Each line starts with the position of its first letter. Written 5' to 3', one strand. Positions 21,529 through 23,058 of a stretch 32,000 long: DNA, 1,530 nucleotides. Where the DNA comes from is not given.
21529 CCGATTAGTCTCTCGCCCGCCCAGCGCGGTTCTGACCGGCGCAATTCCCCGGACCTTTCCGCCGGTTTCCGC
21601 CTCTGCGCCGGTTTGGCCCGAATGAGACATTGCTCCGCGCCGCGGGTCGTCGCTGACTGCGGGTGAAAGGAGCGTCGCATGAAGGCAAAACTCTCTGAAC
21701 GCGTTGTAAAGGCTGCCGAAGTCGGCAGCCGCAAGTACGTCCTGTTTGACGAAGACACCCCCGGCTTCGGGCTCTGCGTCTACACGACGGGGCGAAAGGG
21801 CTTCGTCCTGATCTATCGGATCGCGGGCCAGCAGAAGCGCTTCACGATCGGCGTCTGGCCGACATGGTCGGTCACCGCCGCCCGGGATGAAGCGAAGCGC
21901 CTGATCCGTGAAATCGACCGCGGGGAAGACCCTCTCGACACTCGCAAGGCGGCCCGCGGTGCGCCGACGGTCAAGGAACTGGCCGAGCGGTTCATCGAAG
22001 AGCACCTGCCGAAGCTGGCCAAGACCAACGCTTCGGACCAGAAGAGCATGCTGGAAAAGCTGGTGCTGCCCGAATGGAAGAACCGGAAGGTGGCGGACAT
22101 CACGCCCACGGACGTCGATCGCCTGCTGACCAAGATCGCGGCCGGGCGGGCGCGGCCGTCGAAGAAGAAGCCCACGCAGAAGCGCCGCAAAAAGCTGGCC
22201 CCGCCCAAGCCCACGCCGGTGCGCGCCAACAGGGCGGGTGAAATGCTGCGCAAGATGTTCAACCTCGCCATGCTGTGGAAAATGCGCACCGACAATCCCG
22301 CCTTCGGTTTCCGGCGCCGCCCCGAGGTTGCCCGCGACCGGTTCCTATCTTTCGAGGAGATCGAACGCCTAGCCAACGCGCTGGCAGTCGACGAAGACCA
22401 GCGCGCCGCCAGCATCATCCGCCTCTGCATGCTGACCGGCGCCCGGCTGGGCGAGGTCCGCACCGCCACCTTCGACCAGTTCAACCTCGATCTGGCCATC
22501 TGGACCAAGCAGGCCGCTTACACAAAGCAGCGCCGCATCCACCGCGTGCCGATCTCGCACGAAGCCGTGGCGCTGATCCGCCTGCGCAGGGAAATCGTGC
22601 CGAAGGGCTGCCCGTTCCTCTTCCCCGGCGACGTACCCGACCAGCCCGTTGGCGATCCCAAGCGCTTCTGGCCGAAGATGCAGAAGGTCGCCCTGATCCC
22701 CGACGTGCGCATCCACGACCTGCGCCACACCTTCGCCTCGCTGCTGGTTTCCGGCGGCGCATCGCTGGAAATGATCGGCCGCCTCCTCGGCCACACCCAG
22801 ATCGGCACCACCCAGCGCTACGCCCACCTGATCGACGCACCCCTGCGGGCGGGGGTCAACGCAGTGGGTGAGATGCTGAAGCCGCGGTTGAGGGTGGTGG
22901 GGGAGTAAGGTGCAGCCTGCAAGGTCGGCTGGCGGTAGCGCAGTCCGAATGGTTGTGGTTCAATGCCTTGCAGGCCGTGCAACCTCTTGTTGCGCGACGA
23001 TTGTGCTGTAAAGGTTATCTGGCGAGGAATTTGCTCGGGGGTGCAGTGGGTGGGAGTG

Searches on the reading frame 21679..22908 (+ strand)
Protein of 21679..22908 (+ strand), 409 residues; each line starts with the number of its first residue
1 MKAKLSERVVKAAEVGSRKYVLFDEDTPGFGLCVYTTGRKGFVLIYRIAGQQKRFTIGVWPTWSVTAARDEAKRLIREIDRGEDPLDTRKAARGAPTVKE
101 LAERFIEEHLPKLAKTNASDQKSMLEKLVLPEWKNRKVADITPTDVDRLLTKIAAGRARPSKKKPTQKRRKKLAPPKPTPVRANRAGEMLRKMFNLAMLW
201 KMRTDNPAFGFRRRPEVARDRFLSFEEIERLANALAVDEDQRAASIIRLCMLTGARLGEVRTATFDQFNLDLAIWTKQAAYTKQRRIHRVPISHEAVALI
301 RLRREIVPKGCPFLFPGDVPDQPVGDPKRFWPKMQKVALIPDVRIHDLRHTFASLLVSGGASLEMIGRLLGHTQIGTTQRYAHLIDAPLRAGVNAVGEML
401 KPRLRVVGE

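Call 74: search_solved_structures(query=window:21679-22908:+, max_evalue=0.01)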
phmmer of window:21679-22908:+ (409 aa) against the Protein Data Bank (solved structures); distinct sequences matched with E-value up to 0.01: 11.
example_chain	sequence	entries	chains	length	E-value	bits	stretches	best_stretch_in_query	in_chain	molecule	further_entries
1a0p_A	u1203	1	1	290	5.8e-12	48.5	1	188-390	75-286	SITE-SPECIFIC RECOMBINASE XERD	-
5hxy_A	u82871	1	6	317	1.2e-10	44.1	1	221-391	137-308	Tyrosine recombinase XerA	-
5c6k_A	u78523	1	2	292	2.7e-10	43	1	204-390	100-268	Integrase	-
1aih_A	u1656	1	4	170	9.3e-10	41.2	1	236-393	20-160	HP1 INTEGRASE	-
5dcf_A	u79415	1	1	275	1.1e-09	41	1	223-390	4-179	Tyrosine recombinase XerD,DNA translocase FtsK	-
5dor_A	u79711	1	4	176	1.9e-09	40.2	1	222-390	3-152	Integrase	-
4a8e_A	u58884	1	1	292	4.4e-09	39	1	220-393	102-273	PROBABLE TYROSINE RECOMBINASE XERC-LIKE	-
2a3v_A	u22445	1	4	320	4.6e-06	29.1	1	335-388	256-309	site-specific recombinase IntI4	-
3ju0_A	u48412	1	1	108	0.00019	23.7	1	6-91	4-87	Phage integrase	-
9i5v_14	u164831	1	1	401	0.0002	23.7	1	344-395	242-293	Ribosome-associated translation inhibitor RaiA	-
3jtz_A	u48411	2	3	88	0.0057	18.9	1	25-74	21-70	Integrase | CP4-like integrase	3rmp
